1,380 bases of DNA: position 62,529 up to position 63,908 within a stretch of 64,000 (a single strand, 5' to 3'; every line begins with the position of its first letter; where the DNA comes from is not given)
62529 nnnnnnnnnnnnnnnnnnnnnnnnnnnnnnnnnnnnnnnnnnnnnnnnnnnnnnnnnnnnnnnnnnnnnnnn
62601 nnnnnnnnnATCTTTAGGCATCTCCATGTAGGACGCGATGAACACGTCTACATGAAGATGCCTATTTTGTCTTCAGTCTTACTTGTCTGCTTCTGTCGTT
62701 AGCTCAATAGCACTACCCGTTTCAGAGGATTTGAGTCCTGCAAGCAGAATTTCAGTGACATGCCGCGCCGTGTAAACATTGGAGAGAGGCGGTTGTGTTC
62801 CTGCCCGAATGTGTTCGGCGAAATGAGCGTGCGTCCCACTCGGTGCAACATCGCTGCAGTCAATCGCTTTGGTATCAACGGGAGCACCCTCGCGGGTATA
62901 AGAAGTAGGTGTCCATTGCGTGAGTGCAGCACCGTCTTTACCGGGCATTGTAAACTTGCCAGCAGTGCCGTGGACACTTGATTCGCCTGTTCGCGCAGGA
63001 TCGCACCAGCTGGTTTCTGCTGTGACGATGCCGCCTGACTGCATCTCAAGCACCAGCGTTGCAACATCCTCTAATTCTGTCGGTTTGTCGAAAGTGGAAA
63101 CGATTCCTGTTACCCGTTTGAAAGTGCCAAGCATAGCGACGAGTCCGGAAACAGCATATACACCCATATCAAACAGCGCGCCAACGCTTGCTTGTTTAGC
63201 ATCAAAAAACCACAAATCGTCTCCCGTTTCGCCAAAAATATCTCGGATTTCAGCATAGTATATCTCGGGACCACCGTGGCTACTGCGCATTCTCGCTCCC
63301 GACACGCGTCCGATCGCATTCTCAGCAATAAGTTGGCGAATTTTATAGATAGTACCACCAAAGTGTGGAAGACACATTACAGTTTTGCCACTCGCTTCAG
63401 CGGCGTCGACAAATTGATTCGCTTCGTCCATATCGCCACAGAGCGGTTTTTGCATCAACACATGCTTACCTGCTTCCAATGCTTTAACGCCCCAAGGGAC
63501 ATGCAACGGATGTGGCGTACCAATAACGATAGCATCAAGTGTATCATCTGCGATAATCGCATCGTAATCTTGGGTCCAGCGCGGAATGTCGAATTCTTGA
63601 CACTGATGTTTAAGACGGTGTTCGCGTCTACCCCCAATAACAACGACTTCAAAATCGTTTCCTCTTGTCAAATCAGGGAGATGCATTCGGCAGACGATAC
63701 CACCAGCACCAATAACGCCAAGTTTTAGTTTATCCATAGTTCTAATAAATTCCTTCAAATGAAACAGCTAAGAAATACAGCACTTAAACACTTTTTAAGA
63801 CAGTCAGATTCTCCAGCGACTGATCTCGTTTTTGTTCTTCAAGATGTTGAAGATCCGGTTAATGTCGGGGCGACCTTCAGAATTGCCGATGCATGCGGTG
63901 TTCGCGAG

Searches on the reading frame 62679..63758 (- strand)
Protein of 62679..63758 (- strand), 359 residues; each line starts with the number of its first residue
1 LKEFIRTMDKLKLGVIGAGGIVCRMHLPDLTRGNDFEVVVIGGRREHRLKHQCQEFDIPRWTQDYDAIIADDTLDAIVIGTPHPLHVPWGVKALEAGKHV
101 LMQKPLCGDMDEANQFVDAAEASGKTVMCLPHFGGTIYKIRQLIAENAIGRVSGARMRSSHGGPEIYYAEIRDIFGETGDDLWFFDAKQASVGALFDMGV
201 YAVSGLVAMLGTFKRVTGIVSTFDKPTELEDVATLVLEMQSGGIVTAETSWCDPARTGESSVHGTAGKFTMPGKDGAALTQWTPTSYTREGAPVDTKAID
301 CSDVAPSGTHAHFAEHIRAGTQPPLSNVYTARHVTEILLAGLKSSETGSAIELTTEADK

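Call 19: search_protein_families(library=pfam, proteins=[window:62679-63758:-], max_evalue=0.001)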
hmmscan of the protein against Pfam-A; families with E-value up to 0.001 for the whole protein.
window:62679-63758:- (359 aa): 3 families
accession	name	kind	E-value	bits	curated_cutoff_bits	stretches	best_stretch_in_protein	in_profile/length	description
PF01408.29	GFO_IDH_MocA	-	1.3e-21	78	24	1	12-128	2-117/120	Oxidoreductase family, NAD-binding Rossmann fold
PF22725.1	GFO_IDH_MocA_C3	-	2e-21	76.7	27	1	139-269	3-123/124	GFO/IDH/MocA C-terminal domain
PF02894.22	GFO_IDH_MocA_C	-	8.2e-05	22.9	22.9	1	187-350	35-215/218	Oxidoreductase family, C-terminal alpha/beta domain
